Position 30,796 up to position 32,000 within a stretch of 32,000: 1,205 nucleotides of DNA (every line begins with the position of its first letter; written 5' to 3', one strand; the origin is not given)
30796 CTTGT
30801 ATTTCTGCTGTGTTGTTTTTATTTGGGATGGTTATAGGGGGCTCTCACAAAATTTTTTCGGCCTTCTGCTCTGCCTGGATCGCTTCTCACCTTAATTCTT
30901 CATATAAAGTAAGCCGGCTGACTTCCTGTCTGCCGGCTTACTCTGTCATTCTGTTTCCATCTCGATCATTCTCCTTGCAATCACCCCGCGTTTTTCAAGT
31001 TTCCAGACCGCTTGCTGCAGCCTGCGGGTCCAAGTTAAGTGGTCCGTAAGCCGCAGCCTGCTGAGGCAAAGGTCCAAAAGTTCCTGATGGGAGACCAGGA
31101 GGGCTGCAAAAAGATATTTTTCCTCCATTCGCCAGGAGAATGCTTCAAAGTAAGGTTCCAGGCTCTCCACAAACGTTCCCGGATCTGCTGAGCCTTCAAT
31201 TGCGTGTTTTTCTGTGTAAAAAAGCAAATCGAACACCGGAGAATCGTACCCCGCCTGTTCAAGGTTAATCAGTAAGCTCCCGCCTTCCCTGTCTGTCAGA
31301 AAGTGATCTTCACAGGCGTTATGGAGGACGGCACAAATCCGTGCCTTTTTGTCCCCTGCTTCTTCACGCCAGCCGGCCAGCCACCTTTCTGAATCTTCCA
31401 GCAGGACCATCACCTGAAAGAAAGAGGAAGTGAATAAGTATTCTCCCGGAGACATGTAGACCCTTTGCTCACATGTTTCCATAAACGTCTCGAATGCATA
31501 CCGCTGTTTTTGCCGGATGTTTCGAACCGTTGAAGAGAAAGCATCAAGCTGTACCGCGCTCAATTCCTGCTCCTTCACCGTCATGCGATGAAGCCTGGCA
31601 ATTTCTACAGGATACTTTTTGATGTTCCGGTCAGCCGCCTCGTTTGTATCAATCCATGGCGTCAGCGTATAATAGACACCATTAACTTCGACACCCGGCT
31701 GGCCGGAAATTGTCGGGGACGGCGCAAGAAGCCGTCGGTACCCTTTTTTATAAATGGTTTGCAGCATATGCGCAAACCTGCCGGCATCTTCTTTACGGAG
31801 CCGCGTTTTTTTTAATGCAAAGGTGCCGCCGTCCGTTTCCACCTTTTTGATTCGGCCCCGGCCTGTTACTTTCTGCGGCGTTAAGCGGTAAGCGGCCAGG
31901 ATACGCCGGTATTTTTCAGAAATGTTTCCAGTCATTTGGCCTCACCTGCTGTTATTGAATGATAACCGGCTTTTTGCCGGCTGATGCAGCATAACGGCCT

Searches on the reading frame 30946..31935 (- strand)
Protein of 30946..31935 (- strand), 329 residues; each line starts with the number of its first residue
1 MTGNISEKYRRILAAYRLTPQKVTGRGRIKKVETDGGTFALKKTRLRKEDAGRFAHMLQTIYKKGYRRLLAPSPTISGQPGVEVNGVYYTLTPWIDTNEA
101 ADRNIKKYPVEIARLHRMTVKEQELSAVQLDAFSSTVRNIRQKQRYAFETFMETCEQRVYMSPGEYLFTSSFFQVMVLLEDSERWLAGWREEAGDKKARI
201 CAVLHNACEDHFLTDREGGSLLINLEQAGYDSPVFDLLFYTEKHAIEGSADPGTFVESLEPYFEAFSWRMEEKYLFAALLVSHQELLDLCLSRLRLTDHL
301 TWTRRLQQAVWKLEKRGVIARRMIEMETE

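Call 6: search_protein_families(library=pfam, proteins=[window:30946-31935:-])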
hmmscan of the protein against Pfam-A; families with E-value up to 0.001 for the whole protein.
window:30946-31935:- (329 aa): 0 families

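Call 7: search_protein_families(library=ncbifam, proteins=[window:30946-31935:-], max_evalue=0.01)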
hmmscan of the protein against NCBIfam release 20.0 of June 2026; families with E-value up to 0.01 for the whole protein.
window:30946-31935:- (329 aa): 2 families
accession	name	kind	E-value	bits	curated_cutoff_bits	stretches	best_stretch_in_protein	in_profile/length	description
TIGR02904.1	spore_ysxE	equivalog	6.6e-49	166.8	263.55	1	9-285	1-281/309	spore coat protein YsxE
TIGR02906.1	spore_CotS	subfamily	1.1e-10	41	172.7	1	31-280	14-268/314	CotS family spore coat protein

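Call 66: search_protein_families(library=pfam, proteins=[window:30946-31935:-], max_evalue=0.01)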
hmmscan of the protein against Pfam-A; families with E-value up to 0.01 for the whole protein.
window:30946-31935:- (329 aa): 0 families
